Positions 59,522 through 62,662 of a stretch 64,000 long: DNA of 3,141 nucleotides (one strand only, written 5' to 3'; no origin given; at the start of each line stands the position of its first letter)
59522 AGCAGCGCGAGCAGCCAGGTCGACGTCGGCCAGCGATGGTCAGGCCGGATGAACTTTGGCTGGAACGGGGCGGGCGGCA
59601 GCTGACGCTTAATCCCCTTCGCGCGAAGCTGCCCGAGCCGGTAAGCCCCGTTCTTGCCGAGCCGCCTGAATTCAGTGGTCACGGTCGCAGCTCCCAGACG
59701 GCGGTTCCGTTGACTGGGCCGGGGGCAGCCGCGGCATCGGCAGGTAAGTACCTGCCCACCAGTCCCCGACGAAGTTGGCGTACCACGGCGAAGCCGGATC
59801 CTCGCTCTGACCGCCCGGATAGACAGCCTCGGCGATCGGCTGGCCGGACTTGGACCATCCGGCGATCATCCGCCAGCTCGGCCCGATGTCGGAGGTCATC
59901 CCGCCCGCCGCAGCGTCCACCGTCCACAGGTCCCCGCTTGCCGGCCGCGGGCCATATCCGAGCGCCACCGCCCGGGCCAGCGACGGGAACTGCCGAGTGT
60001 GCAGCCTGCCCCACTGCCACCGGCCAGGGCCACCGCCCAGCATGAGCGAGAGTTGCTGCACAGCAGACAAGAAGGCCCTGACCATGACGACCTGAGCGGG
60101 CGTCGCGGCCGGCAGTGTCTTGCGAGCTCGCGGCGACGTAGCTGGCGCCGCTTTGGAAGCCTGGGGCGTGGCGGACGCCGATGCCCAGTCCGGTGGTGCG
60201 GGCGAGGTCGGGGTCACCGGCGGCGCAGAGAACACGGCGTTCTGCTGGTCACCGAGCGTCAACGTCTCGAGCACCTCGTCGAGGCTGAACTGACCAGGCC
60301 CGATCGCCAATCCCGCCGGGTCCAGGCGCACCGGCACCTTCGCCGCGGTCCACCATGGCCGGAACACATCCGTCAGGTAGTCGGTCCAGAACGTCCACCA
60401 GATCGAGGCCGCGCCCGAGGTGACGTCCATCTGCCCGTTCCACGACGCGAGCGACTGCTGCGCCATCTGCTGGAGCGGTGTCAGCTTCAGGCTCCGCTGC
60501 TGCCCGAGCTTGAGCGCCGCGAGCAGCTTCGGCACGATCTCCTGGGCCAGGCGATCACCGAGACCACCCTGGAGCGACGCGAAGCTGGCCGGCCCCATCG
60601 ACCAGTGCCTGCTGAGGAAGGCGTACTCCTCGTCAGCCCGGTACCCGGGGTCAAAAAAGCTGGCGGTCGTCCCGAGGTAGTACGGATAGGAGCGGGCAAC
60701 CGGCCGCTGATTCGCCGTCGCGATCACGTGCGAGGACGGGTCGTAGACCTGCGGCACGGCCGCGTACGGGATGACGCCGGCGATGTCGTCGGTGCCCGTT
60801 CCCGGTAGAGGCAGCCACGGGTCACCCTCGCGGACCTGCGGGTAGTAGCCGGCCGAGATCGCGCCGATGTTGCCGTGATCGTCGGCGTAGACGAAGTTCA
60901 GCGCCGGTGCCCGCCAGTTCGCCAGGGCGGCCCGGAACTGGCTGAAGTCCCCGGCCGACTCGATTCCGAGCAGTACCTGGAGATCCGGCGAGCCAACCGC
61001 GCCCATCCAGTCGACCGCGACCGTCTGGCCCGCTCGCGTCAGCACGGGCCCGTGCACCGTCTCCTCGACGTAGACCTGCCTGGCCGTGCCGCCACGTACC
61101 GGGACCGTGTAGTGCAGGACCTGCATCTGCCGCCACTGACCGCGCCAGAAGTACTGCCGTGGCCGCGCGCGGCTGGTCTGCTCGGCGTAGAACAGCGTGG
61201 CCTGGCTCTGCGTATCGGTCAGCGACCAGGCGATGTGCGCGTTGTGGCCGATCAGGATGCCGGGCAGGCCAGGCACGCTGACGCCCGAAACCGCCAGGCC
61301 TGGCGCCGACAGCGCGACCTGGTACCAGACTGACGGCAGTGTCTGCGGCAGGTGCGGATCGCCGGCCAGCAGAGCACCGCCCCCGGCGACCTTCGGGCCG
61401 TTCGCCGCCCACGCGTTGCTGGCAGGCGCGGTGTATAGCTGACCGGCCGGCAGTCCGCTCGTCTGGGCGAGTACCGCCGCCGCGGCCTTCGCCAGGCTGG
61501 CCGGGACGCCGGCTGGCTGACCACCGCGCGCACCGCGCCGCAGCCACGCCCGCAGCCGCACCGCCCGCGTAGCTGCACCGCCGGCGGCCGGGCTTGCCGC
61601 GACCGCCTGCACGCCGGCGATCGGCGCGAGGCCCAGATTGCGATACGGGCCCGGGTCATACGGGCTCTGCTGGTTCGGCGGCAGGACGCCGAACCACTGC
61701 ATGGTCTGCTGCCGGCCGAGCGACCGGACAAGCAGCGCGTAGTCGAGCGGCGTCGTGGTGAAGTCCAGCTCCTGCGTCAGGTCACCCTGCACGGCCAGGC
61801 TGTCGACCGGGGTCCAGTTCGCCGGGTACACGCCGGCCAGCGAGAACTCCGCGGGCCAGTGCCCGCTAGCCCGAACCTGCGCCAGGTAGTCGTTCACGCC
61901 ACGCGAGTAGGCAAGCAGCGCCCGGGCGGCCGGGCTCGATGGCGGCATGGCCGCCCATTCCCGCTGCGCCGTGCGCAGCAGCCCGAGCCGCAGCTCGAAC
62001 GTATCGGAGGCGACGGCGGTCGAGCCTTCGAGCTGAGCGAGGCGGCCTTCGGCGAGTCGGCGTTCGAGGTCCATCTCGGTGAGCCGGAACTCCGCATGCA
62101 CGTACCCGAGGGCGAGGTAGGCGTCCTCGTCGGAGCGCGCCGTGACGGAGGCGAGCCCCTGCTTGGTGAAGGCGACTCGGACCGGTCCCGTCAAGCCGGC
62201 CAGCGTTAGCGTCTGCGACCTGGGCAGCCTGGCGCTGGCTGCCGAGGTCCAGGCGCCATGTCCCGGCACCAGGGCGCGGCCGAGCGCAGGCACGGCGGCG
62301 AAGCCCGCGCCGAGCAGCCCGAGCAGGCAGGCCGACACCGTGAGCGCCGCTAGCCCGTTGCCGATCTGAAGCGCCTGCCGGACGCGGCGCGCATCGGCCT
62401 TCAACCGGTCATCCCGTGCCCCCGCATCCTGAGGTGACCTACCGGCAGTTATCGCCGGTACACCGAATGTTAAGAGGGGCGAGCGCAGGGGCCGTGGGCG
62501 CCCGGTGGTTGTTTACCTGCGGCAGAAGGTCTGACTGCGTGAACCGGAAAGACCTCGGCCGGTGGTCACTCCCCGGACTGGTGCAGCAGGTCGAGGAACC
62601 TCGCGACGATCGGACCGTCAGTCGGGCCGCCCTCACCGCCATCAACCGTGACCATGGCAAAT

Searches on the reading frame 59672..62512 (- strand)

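Call 51: search_protein_families(library=pfam, proteins=[window:59672-62512:-], max_evalue=0.001)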
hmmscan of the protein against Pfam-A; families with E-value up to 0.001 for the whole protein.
window:59672-62512:- (946 aa): 1 family
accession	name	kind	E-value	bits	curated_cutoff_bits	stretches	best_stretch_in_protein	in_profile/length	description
PF01804.23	Penicil_amidase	-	1.8e-168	563.1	21.3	1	110-928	1-668/675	Penicillin amidase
